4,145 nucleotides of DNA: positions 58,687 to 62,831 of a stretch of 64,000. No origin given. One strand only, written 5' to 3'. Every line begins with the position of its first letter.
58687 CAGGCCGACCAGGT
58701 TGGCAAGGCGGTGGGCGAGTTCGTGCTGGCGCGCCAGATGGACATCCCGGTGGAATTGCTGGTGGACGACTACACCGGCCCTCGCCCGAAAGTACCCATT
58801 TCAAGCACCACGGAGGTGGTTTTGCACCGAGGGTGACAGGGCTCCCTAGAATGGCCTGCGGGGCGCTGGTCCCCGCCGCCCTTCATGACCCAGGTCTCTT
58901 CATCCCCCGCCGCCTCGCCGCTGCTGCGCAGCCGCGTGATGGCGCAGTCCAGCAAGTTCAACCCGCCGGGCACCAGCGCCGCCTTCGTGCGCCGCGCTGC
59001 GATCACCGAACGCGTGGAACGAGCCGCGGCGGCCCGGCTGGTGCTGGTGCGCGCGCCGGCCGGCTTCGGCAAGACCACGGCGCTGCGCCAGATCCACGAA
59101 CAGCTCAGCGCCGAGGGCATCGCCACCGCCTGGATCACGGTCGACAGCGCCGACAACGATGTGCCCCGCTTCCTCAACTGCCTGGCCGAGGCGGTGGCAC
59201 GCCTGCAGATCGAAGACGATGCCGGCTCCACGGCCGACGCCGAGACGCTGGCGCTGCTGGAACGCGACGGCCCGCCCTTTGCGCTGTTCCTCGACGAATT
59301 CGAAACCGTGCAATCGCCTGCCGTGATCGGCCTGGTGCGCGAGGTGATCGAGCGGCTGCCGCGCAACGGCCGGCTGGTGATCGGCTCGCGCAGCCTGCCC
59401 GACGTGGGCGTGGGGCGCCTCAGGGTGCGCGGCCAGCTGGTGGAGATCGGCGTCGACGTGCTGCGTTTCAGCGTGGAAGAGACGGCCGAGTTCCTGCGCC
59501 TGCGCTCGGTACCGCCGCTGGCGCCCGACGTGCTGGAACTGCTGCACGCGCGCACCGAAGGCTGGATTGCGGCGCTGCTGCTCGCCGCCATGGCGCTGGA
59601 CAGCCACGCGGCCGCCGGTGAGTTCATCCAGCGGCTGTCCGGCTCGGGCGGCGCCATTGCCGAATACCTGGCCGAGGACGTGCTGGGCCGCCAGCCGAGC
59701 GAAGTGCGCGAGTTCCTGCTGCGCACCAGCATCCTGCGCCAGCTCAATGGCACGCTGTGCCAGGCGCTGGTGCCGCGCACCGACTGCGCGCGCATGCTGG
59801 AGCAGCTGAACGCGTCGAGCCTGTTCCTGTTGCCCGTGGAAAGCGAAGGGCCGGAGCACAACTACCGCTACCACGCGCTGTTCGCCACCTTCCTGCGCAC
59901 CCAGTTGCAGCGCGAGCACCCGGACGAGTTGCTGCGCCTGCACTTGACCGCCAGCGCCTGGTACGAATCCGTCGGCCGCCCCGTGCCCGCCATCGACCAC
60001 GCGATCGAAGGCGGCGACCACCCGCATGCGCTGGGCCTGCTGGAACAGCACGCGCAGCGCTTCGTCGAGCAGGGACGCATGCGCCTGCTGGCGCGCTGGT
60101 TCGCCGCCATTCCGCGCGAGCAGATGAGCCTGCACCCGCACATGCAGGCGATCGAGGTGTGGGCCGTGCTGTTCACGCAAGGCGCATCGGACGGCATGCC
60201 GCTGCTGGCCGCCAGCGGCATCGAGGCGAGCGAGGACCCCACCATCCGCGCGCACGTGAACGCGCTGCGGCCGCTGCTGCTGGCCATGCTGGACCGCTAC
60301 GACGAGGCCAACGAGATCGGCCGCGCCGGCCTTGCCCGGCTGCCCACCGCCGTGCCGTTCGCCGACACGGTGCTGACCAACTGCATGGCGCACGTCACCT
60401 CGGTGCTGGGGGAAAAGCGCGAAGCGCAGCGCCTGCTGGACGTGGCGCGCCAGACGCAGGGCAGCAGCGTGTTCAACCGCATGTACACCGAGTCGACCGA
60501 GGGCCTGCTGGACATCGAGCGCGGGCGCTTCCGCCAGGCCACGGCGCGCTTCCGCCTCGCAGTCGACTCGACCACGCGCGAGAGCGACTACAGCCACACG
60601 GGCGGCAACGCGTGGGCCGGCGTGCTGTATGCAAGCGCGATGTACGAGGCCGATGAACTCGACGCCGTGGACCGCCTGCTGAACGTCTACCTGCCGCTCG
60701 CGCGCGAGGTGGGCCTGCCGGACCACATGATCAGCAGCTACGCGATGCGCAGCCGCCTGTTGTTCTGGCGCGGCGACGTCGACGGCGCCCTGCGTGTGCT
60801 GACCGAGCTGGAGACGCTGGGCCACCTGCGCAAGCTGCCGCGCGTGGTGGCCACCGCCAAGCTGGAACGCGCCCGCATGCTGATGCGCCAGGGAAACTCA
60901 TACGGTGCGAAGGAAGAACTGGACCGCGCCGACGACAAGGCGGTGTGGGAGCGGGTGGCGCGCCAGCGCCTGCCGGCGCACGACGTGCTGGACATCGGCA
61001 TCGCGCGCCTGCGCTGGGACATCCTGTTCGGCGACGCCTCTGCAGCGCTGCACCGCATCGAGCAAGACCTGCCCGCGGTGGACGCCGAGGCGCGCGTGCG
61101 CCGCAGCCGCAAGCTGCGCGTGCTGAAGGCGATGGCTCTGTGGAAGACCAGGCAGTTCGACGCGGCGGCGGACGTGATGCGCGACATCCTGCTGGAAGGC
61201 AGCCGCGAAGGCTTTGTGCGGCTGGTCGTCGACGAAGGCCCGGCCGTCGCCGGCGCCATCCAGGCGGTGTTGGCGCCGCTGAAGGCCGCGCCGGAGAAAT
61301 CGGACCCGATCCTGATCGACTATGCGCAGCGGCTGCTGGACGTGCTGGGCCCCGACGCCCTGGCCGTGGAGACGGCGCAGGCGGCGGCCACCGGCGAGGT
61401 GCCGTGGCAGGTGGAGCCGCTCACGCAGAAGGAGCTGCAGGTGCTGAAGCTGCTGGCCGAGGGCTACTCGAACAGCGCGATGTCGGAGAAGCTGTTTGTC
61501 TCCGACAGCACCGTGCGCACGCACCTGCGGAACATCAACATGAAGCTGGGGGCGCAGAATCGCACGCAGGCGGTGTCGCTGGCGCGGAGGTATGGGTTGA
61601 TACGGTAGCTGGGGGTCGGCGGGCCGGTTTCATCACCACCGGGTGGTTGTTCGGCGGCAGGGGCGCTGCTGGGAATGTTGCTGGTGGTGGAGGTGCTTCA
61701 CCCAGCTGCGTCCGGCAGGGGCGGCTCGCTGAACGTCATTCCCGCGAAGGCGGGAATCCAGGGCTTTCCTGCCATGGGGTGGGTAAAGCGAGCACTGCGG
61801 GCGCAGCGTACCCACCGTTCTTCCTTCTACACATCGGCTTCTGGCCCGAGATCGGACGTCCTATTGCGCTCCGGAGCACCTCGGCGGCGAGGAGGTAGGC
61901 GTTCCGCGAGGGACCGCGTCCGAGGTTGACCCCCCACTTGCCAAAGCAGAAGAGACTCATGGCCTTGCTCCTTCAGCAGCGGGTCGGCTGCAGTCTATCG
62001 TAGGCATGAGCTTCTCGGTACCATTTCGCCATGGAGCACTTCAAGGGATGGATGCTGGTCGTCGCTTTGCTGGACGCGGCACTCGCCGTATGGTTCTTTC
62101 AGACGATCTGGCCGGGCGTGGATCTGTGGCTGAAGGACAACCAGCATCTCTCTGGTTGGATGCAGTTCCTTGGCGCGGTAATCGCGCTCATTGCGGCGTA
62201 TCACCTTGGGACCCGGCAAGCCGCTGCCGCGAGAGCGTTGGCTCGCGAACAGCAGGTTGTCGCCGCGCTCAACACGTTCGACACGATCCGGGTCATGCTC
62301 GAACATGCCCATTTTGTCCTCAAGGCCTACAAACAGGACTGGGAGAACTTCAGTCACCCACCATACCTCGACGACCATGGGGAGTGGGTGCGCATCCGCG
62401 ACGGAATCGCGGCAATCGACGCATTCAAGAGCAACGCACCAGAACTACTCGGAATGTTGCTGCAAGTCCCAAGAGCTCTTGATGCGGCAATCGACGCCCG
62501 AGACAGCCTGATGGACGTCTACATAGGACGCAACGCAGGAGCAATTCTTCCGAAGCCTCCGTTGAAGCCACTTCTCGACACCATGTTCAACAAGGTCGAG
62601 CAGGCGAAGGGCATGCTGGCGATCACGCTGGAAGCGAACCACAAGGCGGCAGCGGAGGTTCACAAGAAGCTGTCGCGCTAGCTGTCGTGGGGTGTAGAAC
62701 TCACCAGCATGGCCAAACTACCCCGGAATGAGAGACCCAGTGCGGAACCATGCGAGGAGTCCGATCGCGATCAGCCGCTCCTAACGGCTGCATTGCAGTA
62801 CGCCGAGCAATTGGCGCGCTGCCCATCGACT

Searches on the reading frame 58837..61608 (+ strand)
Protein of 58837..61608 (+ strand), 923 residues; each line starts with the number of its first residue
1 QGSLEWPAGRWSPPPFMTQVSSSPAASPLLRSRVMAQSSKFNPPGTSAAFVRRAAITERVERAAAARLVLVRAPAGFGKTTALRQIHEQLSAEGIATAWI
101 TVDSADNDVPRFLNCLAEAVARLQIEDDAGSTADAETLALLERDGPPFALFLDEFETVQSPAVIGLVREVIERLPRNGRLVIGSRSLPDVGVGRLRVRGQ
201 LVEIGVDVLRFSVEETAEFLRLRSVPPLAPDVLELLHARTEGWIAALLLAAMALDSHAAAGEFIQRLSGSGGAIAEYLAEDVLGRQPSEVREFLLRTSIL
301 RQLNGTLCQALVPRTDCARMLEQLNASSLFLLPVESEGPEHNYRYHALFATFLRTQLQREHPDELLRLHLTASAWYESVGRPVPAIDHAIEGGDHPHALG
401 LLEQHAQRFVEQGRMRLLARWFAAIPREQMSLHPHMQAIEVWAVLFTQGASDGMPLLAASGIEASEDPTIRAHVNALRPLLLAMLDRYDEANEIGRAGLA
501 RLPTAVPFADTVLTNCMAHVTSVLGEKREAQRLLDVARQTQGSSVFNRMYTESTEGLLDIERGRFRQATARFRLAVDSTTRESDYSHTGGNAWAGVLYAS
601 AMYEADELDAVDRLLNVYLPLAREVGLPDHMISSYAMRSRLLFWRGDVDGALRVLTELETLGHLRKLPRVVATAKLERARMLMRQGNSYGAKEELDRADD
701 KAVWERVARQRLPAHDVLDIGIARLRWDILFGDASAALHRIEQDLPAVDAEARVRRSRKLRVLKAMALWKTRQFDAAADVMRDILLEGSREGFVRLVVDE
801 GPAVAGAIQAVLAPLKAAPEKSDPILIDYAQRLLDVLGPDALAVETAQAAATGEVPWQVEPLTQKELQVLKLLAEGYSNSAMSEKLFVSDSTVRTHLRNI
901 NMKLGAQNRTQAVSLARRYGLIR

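Call 48: search_protein_families(library=pfam, max_evalue=0.001, proteins=[window:58837-61608:+])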
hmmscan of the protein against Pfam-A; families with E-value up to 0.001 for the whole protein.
window:58837-61608:+ (923 aa): 5 families
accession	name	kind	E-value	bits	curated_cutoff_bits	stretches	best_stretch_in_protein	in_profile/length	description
PF17874.7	TPR_MalT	-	3.5e-22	79.6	45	1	472-806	1-328/336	MalT-like TPR region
PF00196.25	GerE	-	7.4e-18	64.4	23.5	1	861-916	2-57/57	Bacterial regulatory proteins, luxR family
PF25199.1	nSTAND_NTPase5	-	9.4e-08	32.4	34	1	58-109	30-85/145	Novel STAND NTPase 5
PF13191.12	AAA_16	-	1.8e-06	29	32.6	1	55-176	11-129/167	AAA ATPase domain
PF13604.12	AAA_30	-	0.00075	19.7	27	0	65-124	17-77/191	AAA domain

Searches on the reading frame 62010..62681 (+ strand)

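Call 48: search_protein_families(library=pfam, max_evalue=0.001, proteins=[window:62010-62681:+])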
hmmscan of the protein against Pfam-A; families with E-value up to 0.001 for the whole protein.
window:62010-62681:+ (223 aa): 0 families

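Call 60: search_protein_families(library=ncbifam, max_evalue=1, proteins=[window:62010-62681:+])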
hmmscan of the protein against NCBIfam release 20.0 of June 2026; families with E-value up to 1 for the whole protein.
window:62010-62681:+ (223 aa): 2 families
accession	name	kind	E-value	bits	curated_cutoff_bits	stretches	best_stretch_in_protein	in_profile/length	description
NF007981.1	PRK10708.1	equivalog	0.11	12.2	93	1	7-31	23-48/62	protein DsrB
NF033485.1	small_SCO1431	equivalog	0.23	11.1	35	1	8-20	25-37/47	SCO1431 family membrane protein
